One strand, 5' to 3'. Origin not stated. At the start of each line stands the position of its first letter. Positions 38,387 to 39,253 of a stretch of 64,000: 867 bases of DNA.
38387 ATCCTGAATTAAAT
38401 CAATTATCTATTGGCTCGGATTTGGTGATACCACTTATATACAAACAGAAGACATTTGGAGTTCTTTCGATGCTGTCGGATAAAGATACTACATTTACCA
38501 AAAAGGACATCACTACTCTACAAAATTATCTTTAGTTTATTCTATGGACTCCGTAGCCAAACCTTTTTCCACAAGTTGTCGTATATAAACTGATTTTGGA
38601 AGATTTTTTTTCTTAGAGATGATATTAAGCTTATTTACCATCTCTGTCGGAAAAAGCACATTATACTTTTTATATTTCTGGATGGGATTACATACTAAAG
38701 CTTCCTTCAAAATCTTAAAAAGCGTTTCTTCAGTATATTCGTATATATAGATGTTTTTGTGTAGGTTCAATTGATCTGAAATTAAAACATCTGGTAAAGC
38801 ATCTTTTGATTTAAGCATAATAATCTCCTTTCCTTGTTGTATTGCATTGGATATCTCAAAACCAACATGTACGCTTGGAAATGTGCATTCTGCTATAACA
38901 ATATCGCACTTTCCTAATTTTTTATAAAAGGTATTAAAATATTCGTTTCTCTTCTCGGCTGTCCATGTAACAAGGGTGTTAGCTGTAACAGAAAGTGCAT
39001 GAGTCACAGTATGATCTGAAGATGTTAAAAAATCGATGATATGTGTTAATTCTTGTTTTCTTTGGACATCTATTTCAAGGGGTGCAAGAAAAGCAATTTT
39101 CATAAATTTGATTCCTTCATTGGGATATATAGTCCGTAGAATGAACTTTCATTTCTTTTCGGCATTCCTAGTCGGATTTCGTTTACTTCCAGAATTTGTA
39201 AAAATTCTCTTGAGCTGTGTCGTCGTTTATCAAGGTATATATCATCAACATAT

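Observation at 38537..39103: Fusion of a nucleoside 2-deoxyribosyltransferase/DNPH1-like domain to a ribbon-helix-helix DNA-binding tail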

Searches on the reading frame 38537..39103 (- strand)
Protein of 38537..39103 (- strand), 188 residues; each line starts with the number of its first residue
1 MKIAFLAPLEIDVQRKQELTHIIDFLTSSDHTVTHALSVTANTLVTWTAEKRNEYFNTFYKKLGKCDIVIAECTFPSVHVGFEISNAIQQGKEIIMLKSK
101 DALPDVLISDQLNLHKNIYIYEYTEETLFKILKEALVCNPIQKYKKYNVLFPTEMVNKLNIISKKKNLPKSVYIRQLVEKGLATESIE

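Call 3: search_protein_families(library=pfam, proteins=[window:38537-39103:-], max_evalue=1)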
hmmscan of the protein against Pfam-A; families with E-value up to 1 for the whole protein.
window:38537-39103:- (188 aa): 3 families
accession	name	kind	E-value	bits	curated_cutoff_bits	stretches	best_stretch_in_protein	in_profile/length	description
PF12651.13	RHH_3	-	0.0094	16.3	21.6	1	147-179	5-37/44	Ribbon-helix-helix domain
PF19967.4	VMAP-M5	-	0.029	14.8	27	1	81-159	59-131/136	vWA-MoxR associated protein middle region (VMAP-M) 5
PF05014.21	Nuc_deoxyrib_tr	-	0.038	14.6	28.8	1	47-101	44-100/117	Nucleoside 2-deoxyribosyltransferase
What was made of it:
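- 38555..38668 (-): C-terminal ribbon-helix-helix (aa 146-183): KYNVLFP strand, then helices 153-166 and 170-187. This is the best-conserved part of the protein. Pfam RHH_3 (call 3).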

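Call 4: search_protein_families(library=ncbifam, proteins=[window:38537-39103:-], max_evalue=1)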
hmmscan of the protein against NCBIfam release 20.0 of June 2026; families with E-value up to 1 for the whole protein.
window:38537-39103:- (188 aa): 1 family
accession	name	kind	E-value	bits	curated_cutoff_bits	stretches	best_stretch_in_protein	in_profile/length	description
NF048017.1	antitoxin_RelB_like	equivalog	0.078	13.2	50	1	152-182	3-33/70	type II toxin-antitoxin system RelB family antitoxin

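Call 5: search_solved_structures(query=window:38537-39103:-, max_evalue=10, show_alignments=3)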
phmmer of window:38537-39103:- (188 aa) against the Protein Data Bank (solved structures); distinct sequences matched with E-value up to 10: 16.
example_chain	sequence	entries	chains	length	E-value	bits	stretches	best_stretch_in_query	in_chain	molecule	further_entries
2klh_A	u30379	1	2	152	0.0033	20.3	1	63-97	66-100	c-Myc-responsive protein Rcl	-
4fyh_A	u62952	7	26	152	0.0033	20.3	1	63-97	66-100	Deoxyribonucleoside 5'-monophosphate N-glycosidase | 2'-deoxynucleoside 5'-phosphate N-hydrolase 1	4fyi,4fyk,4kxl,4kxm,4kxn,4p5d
2khz_A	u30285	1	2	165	0.0041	20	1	63-97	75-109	c-Myc-responsive protein Rcl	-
4p5e_A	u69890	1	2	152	0.012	18.5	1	63-99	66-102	2'-deoxynucleoside 5'-phosphate N-hydrolase 1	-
9i3q_A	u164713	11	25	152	0.014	18.2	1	63-98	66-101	5-hydroxymethyl-dUMP N-hydrolase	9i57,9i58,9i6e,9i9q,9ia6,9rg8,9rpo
8rpt_B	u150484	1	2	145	0.022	17.7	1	63-97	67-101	2'-deoxynucleoside 5'-phosphate N-hydrolase 1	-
8rps_C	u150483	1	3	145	0.022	17.6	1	63-97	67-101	2'-deoxynucleoside 5'-phosphate N-hydrolase 1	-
9da1_A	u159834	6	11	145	0.023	17.6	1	63-97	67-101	5-hydroxymethyl-dUMP N-hydrolase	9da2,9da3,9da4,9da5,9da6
8os9_A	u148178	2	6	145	0.023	17.6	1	63-97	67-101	2'-deoxynucleoside 5'-phosphate N-hydrolase 1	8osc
8rqd_C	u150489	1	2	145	0.023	17.6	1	63-97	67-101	2'-deoxynucleoside 5'-phosphate N-hydrolase 1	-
8qhr_A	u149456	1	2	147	0.024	17.5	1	63-97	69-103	2'-deoxynucleoside 5'-phosphate N-hydrolase 1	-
8qhq_A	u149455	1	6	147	0.063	16.2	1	63-97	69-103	2'-deoxynucleoside 5'-phosphate N-hydrolase 1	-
1z90_A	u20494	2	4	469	0.73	12.7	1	74-166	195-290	AT3g03250 protein | Probable UTP-glucose-1-phosphate uridylyltransferase 2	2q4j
2icx_A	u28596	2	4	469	0.73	12.7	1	74-166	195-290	Probable UTP-glucose-1-phosphate uridylyltransferase 2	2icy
5weg_A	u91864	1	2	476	0.77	12.6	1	74-166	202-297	UTP--glucose-1-phosphate uridylyltransferase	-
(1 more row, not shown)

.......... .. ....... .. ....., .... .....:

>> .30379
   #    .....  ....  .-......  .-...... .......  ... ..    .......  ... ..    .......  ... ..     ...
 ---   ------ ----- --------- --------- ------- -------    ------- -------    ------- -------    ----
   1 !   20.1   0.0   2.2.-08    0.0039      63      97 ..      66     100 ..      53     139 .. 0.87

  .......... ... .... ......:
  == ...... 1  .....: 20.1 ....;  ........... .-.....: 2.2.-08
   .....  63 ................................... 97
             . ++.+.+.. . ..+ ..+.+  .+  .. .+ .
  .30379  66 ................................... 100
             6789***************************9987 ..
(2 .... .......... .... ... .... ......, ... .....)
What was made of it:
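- On NDT/DNPH1 superfamily (fold level): Query segment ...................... (call 5).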

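Call 6: find_homologous_proteins(query=window:38537-39103:-, max_evalue=0.001)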
Query window:38537-39103:- (188 aa): 24 proteins with E <= 0.001 among 96 candidates.
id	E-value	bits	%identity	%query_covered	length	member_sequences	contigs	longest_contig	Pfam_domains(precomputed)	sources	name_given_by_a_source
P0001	2.1e-117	407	100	100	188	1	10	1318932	-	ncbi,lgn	-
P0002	5.2e-84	298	74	99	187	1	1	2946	-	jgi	jgi:2'-deoxynucleoside 5'-phosphate N-hydrolase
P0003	1.6e-83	296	72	100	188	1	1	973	-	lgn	-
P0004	4.0e-81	289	69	100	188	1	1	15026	-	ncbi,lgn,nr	ncbi:MAG: hypothetical protein H0W89_06775 [Candidatus Levybacteria bacterium]|nr:hypothetical prote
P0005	8.8e-81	288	69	100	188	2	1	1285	PF05014.22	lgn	-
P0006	3.5e-79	282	68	100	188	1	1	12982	-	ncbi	-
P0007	1.2e-78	281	70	100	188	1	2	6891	-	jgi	jgi:hypothetical protein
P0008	2.2e-78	280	69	100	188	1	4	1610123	-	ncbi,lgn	-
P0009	1.0e-77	278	69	100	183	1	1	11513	-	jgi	jgi:hypothetical protein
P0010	7.2e-77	275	66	100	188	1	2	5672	-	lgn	-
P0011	3.2e-68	247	60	99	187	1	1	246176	-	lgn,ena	-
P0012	3.4e-54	201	55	100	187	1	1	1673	-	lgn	-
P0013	5.4e-54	200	52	98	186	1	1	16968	-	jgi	jgi:hypothetical protein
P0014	1.0e-53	200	54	98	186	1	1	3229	-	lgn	-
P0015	4.8e-53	197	52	98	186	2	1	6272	-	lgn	-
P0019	7.1e-47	177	47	99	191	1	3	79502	-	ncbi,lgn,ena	ncbi:MAG: hypothetical protein AAB553_00495 [Patescibacteria group bacterium]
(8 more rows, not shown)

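Call 7: search_protein_families(library=padloc, proteins=[window:38537-39103:-], max_evalue=1)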
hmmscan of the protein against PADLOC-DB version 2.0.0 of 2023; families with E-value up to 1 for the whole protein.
window:38537-39103:- (188 aa): 1 family
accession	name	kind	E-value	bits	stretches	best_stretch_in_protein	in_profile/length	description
PDLC00418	ThsB1|ThsB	-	0.028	12.3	1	68-98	69-99/155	TIR-like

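Call 12: find_encoding_contigs(protein=P0008, flank=6000, max_places=2)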
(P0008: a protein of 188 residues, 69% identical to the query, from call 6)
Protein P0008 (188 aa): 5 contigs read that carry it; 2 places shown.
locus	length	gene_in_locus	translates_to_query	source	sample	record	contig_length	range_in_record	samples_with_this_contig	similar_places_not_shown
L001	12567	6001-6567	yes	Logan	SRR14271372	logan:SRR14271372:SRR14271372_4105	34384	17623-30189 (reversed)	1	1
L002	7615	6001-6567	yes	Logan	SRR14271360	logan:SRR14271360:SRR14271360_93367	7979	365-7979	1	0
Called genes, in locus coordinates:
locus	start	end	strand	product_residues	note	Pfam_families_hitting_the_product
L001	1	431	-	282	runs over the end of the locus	PF06750:A24_N_bact, PF01478:Peptidase_A24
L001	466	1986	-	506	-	PF00512:HisKA, PF02518:HATPase_c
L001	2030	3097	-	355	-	-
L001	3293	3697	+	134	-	PF03928:HbpS-like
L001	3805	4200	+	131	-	-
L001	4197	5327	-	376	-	PF00486:Trans_reg_C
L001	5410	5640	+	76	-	-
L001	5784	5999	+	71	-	-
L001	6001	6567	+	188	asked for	-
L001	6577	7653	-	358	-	PF08903:DUF1846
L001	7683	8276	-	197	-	PF02223:Thymidylate_kin, PF13238:AAA_18 (faint)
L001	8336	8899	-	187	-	PF01966:HD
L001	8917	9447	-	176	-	PF00293:NUDIX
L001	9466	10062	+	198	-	-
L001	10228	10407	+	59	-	-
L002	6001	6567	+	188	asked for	-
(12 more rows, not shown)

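Call 13: find_encoding_contigs(protein=P0011, flank=6000, max_places=2)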
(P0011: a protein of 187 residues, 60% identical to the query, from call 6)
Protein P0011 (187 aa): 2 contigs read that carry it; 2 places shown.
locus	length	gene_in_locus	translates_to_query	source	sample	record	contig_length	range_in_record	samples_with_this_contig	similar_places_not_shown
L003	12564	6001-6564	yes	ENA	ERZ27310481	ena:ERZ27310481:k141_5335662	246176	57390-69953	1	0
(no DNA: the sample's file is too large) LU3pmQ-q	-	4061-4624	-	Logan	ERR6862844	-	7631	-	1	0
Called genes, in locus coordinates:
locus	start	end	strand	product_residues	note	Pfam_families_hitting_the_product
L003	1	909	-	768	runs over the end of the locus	PF00931:NB-ARC, PF13401:AAA_22 (weak)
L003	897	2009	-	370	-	PF00497:SBP_bac_3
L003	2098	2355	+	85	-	-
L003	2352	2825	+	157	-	-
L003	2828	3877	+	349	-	PF02668:TauD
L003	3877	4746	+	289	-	PF00561:Abhydrolase_1 (weak), PF12146:Hydrolase_4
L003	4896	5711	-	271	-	PF13560:HTH_31, PF01381:HTH_3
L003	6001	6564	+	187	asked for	-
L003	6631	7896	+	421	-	-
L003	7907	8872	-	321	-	PF08443:RimK, PF07478:Dala_Dala_lig_C (weak)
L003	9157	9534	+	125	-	PF00072:Response_reg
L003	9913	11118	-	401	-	PF28597:T2SSF_N, PF00482:T2SSF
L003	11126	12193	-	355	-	PF00437:T2SSE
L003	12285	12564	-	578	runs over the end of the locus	PF05157:MshEN, PF00437:T2SSE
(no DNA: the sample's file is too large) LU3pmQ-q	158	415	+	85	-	-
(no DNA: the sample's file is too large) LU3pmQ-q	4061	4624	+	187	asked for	-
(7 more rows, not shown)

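Call 14: find_encoding_contigs(protein=P0019, flank=6000, max_places=2)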
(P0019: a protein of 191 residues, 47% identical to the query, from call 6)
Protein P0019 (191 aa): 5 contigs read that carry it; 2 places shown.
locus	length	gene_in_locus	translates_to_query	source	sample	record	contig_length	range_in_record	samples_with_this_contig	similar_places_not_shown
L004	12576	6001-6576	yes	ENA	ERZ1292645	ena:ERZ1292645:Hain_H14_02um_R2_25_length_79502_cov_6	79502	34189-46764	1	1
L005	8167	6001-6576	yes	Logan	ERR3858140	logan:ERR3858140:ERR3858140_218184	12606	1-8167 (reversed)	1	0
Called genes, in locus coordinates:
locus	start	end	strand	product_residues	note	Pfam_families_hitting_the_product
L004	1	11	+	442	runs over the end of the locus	PF25919:BSH_CusB (faint), PF00364:Biotin_lipoyl (faint), PF25954:Beta-barrel_RND_2 (weak), PF25990:Beta-barrel_YknX, PF25967:RND-MFP_C, PF25975:CzcB_C, PF25989:YknX_C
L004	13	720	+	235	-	PF00005:ABC_tran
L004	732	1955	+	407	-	PF12704:MacB_PCD, PF02687:FtsX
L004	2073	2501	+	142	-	-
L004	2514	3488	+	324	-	PF01933:CofD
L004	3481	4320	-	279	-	PF02498:Bro-N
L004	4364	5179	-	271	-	PF01978:TrmB, PF08279:HTH_11 (faint)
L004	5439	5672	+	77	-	-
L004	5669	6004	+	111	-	-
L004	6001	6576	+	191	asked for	-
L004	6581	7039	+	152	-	-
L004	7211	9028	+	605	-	PF02878:PGM_PMM_I, PF02879:PGM_PMM_II, PF02880:PGM_PMM_III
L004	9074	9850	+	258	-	PF05013:FGase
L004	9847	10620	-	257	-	PF01978:TrmB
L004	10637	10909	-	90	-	PF15738:YafQ_toxin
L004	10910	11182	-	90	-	-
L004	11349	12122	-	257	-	PF01978:TrmB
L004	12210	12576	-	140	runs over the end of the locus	PF13673:Acetyltransf_10, PF00583:Acetyltransf_1, PF13508:Acetyltransf_7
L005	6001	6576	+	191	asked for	-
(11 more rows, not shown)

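Call 18: predict_structure(alignment_id=A1)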
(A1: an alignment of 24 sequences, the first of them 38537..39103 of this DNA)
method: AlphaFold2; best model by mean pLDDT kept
length: 188 residues; sequences in the alignment: 24
mean_pLDDT: 80.8   pTM: 0.65
mean pLDDT of the five models: 80.8, 80.3, 80.1, 79.5, 79.3
residues with pLDDT >= 90: 49; 70-90: 105; 50-70: 23; < 50: 11
segments of 3 or more residues with pLDDT < 50: 106-108, 141-146
pLDDT, mean of each block of 10 residues (from residue 1): 91 85 93 89 87 90 91 86 88 88 56 68 89 78 50 79 84 78 60
secondary structure, 60 per line:
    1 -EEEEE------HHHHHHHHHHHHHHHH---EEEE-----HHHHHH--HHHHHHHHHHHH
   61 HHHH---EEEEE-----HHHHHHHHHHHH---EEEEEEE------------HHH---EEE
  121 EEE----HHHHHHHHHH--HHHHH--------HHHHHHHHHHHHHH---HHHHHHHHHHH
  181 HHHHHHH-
elements in order: E2-6 H13-28 E32-35 H41-46 H49-64 E68-72 H78-89 E93-99 E118-123 H128-137 H140-144 H153-166 H170-187
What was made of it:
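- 38555..38668 (-): AF2 helices (call 18).
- On DNPH1 (nucleotide-specific branch): Ser128' could not be mapped (low-confidence region 106-108, call 18).
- On Ribbon-helix-helix (CopG/Arc/MetJ) DNA-binding superfamily: K146-Y-N-V-L-F-P strand, helices 153-166 and 170-187 in the AF2 model (call 18). Only monomer prediction was available, and the strand is unstructured in the monomer model (call 18).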

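Call 21: search_protein_representatives(alignment_id=A1)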
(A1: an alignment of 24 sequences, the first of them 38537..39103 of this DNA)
Query: 24 sequences, 188 profile positions. Proteins with E-value up to 0.001 (for the whole library): 1248; up to 1e-10: 416; up to 1e-30: 18. The best 150 are listed.
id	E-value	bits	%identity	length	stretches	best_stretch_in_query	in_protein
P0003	4.0e-90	316.8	-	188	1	1-187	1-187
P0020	2.8e-69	248.8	-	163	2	63-186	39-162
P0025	7.2e-55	201.8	-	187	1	1-185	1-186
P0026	7.6e-50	185.4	-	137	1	1-136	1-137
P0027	2.2e-49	183.9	-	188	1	1-186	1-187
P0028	4.1e-48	179.8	-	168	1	1-165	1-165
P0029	5.9e-48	179.3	-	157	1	1-149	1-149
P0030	5.4e-45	169.6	-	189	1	1-187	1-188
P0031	1.0e-42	162.2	-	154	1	1-145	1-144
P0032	3.5e-42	160.5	-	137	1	1-137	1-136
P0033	4.7e-42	160.0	-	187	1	1-183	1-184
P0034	3.3e-41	157.3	-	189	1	1-185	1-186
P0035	5.3e-40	153.3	-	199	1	2-187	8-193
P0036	4.3e-37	143.8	-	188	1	1-185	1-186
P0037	1.6e-35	138.8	-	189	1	1-182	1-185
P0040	1.9e-32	128.7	-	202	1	1-186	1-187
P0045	6.7e-30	120.4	-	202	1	1-183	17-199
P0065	2.9e-26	108.6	-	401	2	1-137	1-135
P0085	3.7e-24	101.7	-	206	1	1-186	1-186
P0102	1.0e-21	93.7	-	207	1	2-183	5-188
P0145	4.2e-19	85.2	-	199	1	1-186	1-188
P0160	1.5e-18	83.4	-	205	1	1-182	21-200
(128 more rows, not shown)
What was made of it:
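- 38537..39103 (-): Gene for the 188-aa DNPH1-like + RHH protein (stop codon 38537-38539). 416 remote representatives (call 21).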

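Call 22: fold_search(model_id=the predicted structure, library=pdb)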
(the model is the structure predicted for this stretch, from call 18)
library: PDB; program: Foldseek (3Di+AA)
matches with E <= 10: 1534; with E <= 0.001: 103
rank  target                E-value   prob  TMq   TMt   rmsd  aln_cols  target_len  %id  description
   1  8rpt_A                1.1e-06  1.00  0.57  0.78   3.3       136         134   19  Crystal structure of human DNPH1 mutant- D80A (released 2024-11-20)
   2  8rpt_B                1.4e-06  1.00  0.62  0.80   3.1       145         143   20  Crystal structure of human DNPH1 mutant- D80A (released 2024-11-20)
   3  9i6e_B                1.4e-06  1.00  0.59  0.80   2.9       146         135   20  Crystal structure of DNPH1 bound by compound 5. (released 2025-11-12)
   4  4kxl_C                1.8e-06  1.00  0.57  0.78   4.4       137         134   19  Crystal structure of DNPH1 (RCL) with 6-CYCLOPENTYL-AMP (released 2014-02-05)
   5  9i9q_B                1.9e-06  1.00  0.51  0.76   4.6       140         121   18  Crystal structure of DNPH1 bound by compound 2. (released 2025-11-12)
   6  8os9_B                2.5e-06  1.00  0.53  0.77   3.5       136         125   19  Structure of Homo sapiens 2'-deoxynucleoside 5'-phosphate N-hydrolase 1 (DNPH1) (released 2023-08-30)
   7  4fyk_A                2.5e-06  1.00  0.53  0.77   4.7       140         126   20  Crystal structure of rcl with 5'-phiosphorothioate-adenosine (released 2013-01-02)
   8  9i9q_A                2.7e-06  1.00  0.57  0.79   4.7       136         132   19  Crystal structure of DNPH1 bound by compound 2. (released 2025-11-12)
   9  4kxl_D                2.8e-06  1.00  0.60  0.81   3.9       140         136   19  Crystal structure of DNPH1 (RCL) with 6-CYCLOPENTYL-AMP (released 2014-02-05)
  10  4kxl_B                3.0e-06  1.00  0.57  0.83   4.0       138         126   19  Crystal structure of DNPH1 (RCL) with 6-CYCLOPENTYL-AMP (released 2014-02-05)
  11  9i9q_C                3.5e-06  1.00  0.56  0.84   4.1       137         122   19  Crystal structure of DNPH1 bound by compound 2. (released 2025-11-12)
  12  4kxm_A                3.5e-06  1.00  0.56  0.79   4.7       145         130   19  Crystal structure of DNPH1 (RCL) WITH N6-ISOPENTENYL-AMP (released 2014-02-05)
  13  4kxm_B                3.5e-06  1.00  0.55  0.77   4.0       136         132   19  Crystal structure of DNPH1 (RCL) WITH N6-ISOPENTENYL-AMP (released 2014-02-05)
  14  4kxl_A                3.9e-06  1.00  0.57  0.78   4.5       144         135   19  Crystal structure of DNPH1 (RCL) with 6-CYCLOPENTYL-AMP (released 2014-02-05)
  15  8os9_A                4.2e-06  1.00  0.54  0.78   2.9       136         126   19  Structure of Homo sapiens 2'-deoxynucleoside 5'-phosphate N-hydrolase 1 (DNPH1) (released 2023-08-30)
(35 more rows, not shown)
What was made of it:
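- On NDT/DNPH1 superfamily (fold level): AF2 model matched to DNPH1 by Foldseek with prob 1.00 (call 22).
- Checked: The AF2 model (pLDDT 80.8, call 18) matches DNPH1 by Foldseek (E~1e-6, target TM ~0.8, call 22).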

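Call 24: search_protein_families(library=pfam, alignment_id=A3, max_evalue=0.01)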
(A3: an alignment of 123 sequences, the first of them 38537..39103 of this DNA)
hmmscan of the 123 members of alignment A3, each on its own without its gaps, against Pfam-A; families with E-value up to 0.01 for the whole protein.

A. member 1, window:38537-39103:- (188 aa): 1 family
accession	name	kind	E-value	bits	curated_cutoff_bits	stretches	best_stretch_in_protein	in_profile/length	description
PF12651.13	RHH_3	-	0.0094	16.3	21.6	0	147-179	5-37/44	Ribbon-helix-helix domain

B. families by the number of members that match (of 123 scanned): 29 families (the first 25 are shown)
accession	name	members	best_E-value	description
PF05014.21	Nuc_deoxyrib_tr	93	3.1e-11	Nucleoside 2-deoxyribosyltransferase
PF12651.13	RHH_3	18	3.4e-06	Ribbon-helix-helix domain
PF01402.27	RHH_1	13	1.9e-05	Ribbon-helix-helix protein, copG family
PF08937.16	ThsB_TIR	7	0.0011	Thoeris protein ThsB, TIR-like domain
PF14359.12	DUF4406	4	7.4e-05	Domain of unknown function (DUF4406)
PF15891.11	Nuc_deoxyri_tr2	2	0.00022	Nucleoside 2-deoxyribosyltransferase like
PF14278.11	TetR_C_8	2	0.00039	Transcriptional regulator C-terminal region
PF21264.3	DYNC2H1_AAA_dom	2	0.0012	Cytoplasmic dynein 2 heavy chain 1, AAA+ ATPase domain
PF13676.11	TIR_2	2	0.0017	TIR domain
PF19839.5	RHH_9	1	0.0003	Ribbon-helix-helix protein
PF23527.1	Microp_apicomplexa_14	1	0.0011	Apicomplexa microprotein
PF07878.17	RHH_5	1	0.0014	CopG-like RHH_1 or ribbon-helix-helix domain, RHH_5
PF13692.12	Glyco_trans_1_4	1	0.0018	Glycosyl transferases group 1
PF12441.14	CopG_antitoxin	1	0.0018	CopG antitoxin of type II toxin-antitoxin system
PF09261.16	Alpha-mann_mid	1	0.0028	Alpha mannosidase middle domain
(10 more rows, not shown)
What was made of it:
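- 38555..38668 (-): RHH_3/RHH_1 in relatives (call 24).
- On Ribbon-helix-helix (CopG/Arc/MetJ) DNA-binding superfamily: RHH families hit in relatives (call 24).
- Closest known: Nucleoside 2-deoxyribosyltransferases and MilB/BcmB CMP N-glycosidases. Same: PF05014 hits in 93/123 relatives (call 24).
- Closest known: CopG / Arc / Mnt ribbon-helix-helix repressors. Same: Pfam RHH_1 and RHH_3 hits (calls 3, 24).
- Closest known: TIR / ThsB and SLOG/LOG domains. Same: Weak ThsB hits (calls 7, 24).
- Checked: Of 123 relatives, 93 hit PF05014, and 18 and 13 hit RHH_3 and RHH_1 (call 24).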
